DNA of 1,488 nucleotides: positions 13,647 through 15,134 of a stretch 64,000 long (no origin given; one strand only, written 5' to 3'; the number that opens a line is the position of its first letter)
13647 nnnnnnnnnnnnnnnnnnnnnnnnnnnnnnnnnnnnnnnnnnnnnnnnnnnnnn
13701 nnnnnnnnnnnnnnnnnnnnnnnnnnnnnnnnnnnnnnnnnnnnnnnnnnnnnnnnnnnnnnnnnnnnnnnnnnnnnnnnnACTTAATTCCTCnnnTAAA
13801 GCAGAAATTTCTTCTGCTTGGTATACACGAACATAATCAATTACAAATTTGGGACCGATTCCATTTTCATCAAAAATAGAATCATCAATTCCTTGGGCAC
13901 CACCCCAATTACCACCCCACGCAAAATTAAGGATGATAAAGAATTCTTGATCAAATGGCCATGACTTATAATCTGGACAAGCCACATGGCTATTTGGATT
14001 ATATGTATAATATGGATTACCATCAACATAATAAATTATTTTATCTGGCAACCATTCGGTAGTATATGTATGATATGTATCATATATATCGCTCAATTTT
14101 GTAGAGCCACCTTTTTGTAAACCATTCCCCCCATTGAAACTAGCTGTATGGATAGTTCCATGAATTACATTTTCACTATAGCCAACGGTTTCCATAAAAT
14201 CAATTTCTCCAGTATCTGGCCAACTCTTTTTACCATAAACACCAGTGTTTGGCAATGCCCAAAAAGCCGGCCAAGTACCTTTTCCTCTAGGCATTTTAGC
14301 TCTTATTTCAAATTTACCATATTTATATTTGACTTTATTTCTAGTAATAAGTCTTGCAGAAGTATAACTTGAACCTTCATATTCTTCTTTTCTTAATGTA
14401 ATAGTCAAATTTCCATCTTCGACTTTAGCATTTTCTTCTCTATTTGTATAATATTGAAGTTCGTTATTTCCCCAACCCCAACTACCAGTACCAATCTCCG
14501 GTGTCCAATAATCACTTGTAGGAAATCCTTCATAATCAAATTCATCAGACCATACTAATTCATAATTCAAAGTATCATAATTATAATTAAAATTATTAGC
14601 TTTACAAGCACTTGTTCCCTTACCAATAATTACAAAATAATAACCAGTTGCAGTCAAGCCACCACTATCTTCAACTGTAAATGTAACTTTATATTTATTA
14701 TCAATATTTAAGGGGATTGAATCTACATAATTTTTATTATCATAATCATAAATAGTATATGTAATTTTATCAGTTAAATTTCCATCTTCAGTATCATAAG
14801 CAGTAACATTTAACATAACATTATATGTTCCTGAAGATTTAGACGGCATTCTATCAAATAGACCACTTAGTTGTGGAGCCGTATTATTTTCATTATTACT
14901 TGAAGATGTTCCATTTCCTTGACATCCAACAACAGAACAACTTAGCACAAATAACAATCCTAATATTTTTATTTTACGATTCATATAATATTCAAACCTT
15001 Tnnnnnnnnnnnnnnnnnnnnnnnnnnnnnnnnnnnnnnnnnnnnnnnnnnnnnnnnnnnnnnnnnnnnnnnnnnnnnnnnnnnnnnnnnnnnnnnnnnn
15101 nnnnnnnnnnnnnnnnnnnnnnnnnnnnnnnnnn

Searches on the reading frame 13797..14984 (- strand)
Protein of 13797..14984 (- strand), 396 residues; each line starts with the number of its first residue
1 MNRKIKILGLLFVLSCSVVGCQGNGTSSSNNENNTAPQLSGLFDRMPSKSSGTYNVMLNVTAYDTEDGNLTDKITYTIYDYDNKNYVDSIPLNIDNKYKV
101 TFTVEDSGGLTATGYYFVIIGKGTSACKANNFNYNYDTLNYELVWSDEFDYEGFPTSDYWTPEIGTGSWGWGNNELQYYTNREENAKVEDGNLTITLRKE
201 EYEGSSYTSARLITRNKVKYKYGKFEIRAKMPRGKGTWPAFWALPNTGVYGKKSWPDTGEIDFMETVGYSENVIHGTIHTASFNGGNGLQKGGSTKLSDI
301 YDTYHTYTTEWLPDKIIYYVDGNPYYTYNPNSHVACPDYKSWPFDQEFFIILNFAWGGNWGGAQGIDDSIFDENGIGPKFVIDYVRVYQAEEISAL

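Call 30: search_protein_families(library=pfam, proteins=[window:13797-14984:-], max_evalue=0.001)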
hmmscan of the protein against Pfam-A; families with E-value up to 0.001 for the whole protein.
window:13797-14984:- (396 aa): 2 families
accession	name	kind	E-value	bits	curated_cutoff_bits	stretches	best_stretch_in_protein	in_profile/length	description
PF00722.28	Glyco_hydro_16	-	2e-26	92.9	22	1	178-365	6-167/175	Glycosyl hydrolases family 16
PF03935.22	SKN1_KRE6_Sbg1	-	1.8e-13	50.2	30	1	135-251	111-229/501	Beta-glucan synthesis-associated protein SKN1/KRE6/Sbg1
